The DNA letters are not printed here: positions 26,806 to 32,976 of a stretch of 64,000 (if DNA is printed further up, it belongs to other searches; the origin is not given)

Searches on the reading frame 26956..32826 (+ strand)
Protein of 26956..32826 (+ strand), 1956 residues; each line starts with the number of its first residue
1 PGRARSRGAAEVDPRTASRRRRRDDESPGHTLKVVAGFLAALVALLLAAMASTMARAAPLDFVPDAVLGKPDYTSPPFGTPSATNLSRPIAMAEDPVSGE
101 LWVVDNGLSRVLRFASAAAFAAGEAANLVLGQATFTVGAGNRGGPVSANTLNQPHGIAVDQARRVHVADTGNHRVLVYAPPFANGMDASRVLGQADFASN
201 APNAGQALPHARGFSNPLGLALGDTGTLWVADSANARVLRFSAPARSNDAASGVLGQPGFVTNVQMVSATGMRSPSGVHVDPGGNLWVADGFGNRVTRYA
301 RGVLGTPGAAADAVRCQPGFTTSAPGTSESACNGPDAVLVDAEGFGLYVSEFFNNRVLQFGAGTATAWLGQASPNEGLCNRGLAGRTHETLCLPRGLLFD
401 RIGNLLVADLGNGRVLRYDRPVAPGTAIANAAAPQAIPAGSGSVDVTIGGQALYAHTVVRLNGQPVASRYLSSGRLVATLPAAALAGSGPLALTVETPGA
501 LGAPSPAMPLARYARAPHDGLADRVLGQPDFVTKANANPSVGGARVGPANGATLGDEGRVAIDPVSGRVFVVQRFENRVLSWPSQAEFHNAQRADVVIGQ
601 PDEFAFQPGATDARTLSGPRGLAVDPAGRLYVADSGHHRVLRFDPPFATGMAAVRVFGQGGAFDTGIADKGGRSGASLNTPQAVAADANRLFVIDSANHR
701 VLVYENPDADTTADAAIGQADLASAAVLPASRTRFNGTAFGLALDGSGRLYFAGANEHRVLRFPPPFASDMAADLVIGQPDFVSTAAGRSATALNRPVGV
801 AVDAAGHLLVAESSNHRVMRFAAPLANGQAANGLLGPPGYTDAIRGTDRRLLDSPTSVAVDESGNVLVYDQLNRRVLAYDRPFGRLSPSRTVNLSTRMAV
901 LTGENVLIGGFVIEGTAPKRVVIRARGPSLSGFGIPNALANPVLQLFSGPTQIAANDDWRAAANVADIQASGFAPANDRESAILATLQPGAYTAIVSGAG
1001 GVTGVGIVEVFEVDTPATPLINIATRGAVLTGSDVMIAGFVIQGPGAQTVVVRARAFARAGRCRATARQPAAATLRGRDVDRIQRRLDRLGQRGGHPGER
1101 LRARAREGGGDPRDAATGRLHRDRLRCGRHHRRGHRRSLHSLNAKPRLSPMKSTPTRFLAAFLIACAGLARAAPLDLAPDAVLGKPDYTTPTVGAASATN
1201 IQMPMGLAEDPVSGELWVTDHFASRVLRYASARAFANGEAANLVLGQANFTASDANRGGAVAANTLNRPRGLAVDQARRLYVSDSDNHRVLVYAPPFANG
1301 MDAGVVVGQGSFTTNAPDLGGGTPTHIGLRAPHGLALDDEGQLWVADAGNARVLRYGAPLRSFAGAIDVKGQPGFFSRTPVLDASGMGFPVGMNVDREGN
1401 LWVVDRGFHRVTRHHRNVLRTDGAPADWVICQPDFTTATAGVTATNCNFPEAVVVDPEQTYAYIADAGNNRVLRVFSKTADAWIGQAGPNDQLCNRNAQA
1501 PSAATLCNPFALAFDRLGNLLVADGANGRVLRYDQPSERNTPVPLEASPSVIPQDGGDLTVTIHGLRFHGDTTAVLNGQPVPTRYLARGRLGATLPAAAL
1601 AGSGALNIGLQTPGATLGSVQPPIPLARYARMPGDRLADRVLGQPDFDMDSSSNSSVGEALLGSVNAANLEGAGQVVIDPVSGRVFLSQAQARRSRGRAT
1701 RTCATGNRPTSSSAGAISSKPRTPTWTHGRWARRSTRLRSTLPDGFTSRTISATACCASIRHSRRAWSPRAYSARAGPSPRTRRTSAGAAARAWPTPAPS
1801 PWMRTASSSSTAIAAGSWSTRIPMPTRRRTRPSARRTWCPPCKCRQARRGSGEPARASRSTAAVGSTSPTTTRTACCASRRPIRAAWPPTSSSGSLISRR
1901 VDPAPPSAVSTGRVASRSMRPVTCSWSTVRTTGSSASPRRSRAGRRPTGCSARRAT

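Call 84: search_protein_families(library=pfam, proteins=[window:26956-32826:+], max_evalue=0.00001)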
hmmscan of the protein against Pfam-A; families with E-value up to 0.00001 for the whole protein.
window:26956-32826:+ (1956 aa): 8 families
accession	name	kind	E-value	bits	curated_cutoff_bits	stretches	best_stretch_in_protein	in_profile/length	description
PF01436.27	NHL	-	1.1e-74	243.3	20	4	616-643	1-28/28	NHL repeat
PF08450.18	SGL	-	4.8e-25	89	26.3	0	1264-1356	131-210/246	SMP-30/Gluconolactonase/LRE-like region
PF25021.1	TEN_NHL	-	1.5e-20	73.9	27.1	0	1207-1289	77-164/357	Teneurin NHL domain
PF06739.17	SBBP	-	1.3e-09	38.2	20.5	0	853-868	13-28/38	Beta-propeller repeat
PF01833.30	TIG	-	2.8e-09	37.3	20.9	0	441-499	14-72/84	IPT/TIG domain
PF13449.12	Phytase-like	-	1.8e-06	28.5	27.6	0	621-645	72-96/284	Esterase-like activity of phytase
PF03022.22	MRJP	-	2.2e-06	27.7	19.8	0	1392-1481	5-98/288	Major royal jelly protein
PF24684.1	Vgb_lyase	-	2.4e-06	27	50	0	216-241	98-123/290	Virginiamycin B lyase family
